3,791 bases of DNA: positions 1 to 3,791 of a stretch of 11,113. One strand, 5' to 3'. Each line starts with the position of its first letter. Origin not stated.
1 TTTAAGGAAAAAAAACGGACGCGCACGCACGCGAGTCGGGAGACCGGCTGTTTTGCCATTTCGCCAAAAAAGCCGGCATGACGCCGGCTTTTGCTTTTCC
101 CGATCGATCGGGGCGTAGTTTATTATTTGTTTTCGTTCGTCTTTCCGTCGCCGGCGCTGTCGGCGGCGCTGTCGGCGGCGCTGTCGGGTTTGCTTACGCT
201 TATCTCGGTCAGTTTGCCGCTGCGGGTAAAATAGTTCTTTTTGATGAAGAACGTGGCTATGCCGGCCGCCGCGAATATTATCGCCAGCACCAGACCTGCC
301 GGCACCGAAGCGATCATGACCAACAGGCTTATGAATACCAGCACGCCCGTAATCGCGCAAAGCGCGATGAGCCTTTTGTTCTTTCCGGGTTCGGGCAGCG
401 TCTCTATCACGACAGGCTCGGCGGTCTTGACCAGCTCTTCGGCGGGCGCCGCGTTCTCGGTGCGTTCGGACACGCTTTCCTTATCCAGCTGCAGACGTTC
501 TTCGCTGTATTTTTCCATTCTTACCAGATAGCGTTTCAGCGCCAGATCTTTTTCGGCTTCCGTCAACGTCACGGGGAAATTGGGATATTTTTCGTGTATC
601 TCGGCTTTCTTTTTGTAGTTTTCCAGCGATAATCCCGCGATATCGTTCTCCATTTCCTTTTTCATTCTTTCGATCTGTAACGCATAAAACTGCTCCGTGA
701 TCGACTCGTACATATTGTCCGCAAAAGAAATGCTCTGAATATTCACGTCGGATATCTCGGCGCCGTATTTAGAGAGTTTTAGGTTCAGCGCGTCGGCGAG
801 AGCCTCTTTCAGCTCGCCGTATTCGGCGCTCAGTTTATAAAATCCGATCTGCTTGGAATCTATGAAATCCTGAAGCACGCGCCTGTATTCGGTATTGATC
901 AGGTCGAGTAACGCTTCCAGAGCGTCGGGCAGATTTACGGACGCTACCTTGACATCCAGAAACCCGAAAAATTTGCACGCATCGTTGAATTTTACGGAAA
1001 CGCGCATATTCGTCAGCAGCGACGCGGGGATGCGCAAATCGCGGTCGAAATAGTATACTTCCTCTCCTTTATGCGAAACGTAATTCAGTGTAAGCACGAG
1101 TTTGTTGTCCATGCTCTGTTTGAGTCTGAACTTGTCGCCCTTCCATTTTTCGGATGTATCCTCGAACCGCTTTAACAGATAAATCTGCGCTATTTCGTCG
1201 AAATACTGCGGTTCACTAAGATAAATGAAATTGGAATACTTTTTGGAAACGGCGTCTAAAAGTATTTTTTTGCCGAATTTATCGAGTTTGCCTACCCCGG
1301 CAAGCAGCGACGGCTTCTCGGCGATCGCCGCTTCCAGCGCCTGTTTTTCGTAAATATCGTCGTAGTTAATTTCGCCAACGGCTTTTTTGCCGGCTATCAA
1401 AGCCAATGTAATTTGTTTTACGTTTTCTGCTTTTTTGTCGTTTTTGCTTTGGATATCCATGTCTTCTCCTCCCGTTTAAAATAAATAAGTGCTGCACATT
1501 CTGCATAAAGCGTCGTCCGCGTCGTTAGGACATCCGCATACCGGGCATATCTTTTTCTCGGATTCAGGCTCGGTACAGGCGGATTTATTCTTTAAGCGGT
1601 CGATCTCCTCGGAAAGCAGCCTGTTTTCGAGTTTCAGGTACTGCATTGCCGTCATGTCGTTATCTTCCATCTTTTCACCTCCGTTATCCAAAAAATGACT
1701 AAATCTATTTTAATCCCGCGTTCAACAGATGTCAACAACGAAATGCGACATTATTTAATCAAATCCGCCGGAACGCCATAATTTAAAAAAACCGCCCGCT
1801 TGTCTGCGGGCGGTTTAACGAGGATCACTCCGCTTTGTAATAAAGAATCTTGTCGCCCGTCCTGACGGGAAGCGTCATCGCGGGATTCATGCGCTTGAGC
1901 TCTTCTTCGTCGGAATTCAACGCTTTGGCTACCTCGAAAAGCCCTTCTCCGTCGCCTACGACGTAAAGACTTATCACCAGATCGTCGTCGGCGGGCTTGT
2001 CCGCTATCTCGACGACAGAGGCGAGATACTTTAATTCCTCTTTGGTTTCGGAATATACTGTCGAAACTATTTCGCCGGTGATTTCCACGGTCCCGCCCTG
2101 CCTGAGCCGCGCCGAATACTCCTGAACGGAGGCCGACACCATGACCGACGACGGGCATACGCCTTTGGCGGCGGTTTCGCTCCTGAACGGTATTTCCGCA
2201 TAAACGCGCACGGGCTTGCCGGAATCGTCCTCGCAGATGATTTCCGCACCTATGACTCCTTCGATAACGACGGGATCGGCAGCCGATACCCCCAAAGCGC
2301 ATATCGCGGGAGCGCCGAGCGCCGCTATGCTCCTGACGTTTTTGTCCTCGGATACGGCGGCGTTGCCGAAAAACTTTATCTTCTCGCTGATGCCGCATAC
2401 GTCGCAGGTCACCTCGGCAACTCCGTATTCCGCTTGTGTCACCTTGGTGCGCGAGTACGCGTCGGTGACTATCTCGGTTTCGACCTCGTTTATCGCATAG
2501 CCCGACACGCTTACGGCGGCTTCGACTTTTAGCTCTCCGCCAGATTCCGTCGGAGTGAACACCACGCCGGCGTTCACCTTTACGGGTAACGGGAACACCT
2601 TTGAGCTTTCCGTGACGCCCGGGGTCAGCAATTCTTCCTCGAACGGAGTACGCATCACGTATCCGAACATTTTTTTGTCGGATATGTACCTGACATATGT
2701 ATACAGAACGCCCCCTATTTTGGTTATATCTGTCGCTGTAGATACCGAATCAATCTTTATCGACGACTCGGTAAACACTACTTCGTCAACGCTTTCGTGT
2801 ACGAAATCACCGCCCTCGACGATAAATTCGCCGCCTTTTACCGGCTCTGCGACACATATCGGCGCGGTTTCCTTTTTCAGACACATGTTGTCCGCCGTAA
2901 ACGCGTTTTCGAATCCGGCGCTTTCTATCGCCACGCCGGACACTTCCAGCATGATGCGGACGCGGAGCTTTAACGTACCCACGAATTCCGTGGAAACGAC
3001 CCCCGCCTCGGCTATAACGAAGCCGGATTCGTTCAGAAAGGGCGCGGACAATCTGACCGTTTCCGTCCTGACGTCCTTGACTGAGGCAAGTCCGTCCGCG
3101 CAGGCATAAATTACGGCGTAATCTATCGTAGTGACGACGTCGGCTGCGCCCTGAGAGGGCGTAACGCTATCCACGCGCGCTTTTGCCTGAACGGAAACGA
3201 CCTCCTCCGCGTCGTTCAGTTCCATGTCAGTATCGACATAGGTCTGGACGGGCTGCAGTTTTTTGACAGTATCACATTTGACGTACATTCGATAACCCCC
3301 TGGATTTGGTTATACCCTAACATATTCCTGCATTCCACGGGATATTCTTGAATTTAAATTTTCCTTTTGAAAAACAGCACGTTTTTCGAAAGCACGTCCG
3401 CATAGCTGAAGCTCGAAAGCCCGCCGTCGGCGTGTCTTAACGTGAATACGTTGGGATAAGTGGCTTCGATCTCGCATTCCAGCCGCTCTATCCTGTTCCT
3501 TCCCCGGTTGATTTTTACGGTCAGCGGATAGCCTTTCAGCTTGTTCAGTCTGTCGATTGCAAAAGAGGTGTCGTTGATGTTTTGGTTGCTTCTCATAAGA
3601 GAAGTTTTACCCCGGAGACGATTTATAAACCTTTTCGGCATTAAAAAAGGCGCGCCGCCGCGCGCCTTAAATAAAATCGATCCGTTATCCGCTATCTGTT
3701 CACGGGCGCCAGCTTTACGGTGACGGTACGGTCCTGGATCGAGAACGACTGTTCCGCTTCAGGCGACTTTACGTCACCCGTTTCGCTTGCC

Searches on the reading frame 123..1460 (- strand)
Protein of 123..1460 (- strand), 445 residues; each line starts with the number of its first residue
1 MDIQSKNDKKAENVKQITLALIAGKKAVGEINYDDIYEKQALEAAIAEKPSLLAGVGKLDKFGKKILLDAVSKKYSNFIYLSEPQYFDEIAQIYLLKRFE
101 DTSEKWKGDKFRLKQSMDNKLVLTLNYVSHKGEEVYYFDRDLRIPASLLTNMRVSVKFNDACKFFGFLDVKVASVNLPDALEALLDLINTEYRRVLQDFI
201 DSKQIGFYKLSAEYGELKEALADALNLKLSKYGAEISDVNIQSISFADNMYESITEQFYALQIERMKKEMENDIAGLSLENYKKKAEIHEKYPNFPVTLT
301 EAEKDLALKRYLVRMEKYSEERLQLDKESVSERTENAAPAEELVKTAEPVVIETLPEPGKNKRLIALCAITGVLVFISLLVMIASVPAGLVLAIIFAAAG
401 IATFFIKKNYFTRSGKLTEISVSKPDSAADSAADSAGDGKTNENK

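Call 9: search_protein_families(library=pfam, proteins=[window:123-1460:-], max_evalue=0.001)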
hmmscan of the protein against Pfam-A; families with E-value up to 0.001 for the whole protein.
window:123-1460:- (445 aa): 2 families
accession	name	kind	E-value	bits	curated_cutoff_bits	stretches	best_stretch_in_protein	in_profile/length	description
PF01145.31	Band_7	-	2.5e-06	28.1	23.6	1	188-269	95-170/176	SPFH domain / Band 7 family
PF13421.11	Band_7_1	-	2.6e-05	24.4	24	1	179-256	132-205/211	SPFH domain-Band 7 family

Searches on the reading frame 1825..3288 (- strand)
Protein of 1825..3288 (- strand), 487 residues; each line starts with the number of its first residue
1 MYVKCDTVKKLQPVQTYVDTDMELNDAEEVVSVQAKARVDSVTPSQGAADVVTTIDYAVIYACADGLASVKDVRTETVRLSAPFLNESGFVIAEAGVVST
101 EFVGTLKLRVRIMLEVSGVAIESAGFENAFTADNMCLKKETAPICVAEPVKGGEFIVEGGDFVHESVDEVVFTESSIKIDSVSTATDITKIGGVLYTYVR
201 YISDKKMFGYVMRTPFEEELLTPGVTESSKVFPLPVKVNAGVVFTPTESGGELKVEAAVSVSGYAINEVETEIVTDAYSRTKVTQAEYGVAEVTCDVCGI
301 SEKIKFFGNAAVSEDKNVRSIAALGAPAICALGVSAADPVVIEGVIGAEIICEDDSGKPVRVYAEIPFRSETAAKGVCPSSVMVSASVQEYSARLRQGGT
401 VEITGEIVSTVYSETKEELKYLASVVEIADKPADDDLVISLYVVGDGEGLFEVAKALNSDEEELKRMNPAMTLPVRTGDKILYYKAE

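Call 9: search_protein_families(library=pfam, proteins=[window:1825-3288:-], max_evalue=0.001)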
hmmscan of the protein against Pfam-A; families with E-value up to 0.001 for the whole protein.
window:1825-3288:- (487 aa): 1 family
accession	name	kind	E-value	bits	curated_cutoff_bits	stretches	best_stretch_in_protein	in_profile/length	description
PF12673.12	SipL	-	2.8e-08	34.3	23.6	0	26-68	1-37/78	SipL, SPOCS domain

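Call 47: search_protein_families(library=ncbifam, proteins=[window:1825-3288:-], max_evalue=0.001)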
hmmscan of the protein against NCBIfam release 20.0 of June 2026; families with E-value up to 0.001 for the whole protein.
window:1825-3288:- (487 aa): 0 families

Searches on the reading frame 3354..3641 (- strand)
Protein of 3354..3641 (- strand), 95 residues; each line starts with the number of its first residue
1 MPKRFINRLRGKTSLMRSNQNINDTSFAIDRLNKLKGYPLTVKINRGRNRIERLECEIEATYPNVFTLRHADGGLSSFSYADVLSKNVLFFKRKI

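Call 9: search_protein_families(library=pfam, proteins=[window:3354-3641:-], max_evalue=0.001)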
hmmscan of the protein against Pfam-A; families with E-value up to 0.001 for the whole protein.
window:3354-3641:- (95 aa): 1 family
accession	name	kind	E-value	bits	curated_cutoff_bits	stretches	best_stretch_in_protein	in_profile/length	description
PF06257.17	VEG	-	1.1e-11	45.1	25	1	31-88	9-70/73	Biofilm formation stimulator VEG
